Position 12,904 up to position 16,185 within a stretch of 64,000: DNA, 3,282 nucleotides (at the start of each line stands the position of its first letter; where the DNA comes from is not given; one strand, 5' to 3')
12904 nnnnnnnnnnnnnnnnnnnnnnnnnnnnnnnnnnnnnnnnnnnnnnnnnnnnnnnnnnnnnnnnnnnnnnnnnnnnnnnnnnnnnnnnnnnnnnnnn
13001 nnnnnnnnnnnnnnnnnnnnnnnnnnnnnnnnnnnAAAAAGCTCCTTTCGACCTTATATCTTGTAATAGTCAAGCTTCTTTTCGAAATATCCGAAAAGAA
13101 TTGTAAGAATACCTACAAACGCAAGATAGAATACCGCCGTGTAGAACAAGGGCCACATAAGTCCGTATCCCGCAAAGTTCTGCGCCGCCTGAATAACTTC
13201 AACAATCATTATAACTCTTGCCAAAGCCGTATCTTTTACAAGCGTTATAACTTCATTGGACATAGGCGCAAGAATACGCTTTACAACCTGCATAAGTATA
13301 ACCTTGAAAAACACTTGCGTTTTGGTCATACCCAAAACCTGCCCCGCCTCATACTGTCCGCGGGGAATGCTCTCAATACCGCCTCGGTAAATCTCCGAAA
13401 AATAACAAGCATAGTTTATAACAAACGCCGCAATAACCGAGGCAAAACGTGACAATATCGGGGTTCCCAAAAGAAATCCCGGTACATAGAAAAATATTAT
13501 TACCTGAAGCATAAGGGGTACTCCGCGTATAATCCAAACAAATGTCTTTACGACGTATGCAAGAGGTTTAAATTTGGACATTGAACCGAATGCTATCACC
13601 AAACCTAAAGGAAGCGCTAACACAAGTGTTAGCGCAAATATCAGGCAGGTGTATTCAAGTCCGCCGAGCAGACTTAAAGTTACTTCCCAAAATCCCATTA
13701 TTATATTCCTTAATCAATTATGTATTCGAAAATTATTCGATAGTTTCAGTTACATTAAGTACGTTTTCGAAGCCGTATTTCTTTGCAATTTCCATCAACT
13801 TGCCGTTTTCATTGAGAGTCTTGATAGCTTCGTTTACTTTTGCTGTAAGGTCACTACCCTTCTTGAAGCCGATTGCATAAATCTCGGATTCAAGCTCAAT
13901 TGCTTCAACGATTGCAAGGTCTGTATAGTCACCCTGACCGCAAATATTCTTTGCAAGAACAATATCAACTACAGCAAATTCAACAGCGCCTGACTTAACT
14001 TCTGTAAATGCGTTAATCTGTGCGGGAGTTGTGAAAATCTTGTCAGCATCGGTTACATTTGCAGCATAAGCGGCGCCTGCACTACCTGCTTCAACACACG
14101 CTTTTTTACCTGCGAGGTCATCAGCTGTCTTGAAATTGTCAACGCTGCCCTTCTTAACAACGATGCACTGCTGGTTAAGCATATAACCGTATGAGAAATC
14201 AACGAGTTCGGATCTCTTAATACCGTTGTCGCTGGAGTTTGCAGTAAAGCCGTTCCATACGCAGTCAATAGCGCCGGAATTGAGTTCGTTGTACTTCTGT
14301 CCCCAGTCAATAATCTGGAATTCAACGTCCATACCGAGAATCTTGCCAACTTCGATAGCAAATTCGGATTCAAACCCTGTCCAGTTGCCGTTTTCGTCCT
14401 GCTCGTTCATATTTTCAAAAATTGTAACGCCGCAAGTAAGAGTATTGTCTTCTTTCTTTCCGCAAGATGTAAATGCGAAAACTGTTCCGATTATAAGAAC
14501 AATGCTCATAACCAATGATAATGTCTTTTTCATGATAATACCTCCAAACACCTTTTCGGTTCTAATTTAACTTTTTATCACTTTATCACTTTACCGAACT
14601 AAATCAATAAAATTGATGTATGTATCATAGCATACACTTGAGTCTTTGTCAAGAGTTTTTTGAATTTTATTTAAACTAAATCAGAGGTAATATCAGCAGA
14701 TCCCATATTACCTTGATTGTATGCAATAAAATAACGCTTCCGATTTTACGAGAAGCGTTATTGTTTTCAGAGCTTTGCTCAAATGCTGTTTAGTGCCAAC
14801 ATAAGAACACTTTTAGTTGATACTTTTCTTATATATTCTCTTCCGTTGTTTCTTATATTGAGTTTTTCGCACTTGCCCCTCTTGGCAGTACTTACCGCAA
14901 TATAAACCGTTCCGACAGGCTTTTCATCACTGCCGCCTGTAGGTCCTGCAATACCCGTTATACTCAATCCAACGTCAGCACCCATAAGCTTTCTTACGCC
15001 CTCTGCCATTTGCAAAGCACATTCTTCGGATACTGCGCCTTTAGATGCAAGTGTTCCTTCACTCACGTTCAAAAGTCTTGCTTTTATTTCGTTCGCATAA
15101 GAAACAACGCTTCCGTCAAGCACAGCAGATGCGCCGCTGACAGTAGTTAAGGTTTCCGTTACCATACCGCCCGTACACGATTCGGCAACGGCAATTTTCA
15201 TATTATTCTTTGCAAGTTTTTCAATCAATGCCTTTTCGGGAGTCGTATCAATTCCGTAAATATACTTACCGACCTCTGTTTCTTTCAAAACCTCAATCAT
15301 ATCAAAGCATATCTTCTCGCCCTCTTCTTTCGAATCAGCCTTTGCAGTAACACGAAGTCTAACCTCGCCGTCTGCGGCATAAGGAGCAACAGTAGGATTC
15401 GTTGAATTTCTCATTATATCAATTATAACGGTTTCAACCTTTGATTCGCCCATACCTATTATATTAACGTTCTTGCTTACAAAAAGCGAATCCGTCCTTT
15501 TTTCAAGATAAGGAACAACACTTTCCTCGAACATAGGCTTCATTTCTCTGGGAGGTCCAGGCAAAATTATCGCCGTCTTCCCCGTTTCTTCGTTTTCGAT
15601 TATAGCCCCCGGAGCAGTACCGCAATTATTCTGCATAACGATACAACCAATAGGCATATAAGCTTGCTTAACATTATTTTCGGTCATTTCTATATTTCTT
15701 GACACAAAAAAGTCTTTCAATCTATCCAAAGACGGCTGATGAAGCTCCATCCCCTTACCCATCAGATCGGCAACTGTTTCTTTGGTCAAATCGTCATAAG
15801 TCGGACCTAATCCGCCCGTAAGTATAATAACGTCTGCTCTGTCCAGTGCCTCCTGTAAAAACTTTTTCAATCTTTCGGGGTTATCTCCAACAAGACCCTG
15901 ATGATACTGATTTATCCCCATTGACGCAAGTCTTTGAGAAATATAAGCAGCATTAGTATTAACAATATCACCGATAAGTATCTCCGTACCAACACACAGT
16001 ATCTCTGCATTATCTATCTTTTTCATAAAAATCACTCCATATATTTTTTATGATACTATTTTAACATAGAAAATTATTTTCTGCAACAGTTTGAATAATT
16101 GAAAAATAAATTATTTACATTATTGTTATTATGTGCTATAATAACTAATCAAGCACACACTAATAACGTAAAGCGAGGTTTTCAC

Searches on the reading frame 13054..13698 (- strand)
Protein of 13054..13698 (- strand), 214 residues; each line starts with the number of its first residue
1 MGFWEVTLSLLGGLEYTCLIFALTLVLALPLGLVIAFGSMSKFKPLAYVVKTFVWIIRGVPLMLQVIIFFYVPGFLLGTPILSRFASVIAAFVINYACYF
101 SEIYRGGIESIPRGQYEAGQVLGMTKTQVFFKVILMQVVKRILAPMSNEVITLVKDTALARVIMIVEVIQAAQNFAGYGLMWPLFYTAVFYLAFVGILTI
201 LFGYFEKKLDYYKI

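Call 58: search_protein_families(library=pfam, proteins=[window:13054-13698:-], max_evalue=0.000001)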
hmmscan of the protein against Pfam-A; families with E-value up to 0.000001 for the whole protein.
window:13054-13698:- (214 aa): 1 family
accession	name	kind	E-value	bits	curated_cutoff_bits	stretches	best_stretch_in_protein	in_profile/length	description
PF00528.27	BPD_transp_1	-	2.4e-21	76.7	26.4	1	28-209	1-182/184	Binding-protein-dependent transport system inner membrane component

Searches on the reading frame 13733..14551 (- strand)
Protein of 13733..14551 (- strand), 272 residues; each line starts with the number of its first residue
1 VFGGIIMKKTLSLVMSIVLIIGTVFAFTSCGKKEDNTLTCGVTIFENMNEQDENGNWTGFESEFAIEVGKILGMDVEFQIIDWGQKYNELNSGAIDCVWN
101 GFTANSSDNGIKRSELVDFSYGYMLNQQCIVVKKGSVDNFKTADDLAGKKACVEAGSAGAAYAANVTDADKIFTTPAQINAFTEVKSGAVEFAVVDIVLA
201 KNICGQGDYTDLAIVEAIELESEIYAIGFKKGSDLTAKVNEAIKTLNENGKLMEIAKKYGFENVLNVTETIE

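Call 58: search_protein_families(library=pfam, proteins=[window:13733-14551:-], max_evalue=0.000001)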
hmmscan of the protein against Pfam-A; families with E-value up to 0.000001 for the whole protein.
window:13733-14551:- (272 aa): 1 family
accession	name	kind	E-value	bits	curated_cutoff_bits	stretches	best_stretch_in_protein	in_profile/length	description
PF00497.25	SBP_bac_3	-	5e-24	85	26.4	1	46-260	10-130/132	Bacterial extracellular solute-binding proteins, family 3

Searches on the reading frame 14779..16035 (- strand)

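Call 58: search_protein_families(library=pfam, proteins=[window:14779-16035:-], max_evalue=0.000001)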
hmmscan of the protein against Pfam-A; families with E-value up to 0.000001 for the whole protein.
window:14779-16035:- (418 aa): 3 families
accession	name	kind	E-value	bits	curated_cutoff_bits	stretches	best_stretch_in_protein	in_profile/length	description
PF02464.23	CinA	-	2.7e-53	180.2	23.5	1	266-415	4-152/155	Competence-damaged protein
PF00994.29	MoCF_biosynth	-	5.9e-38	130.3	26.6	1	11-178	1-143/144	Probable molybdopterin binding domain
PF18146.6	CinA_KH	-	2.7e-22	79.1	27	1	187-261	1-73/73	Damage-inducible protein CinA KH domain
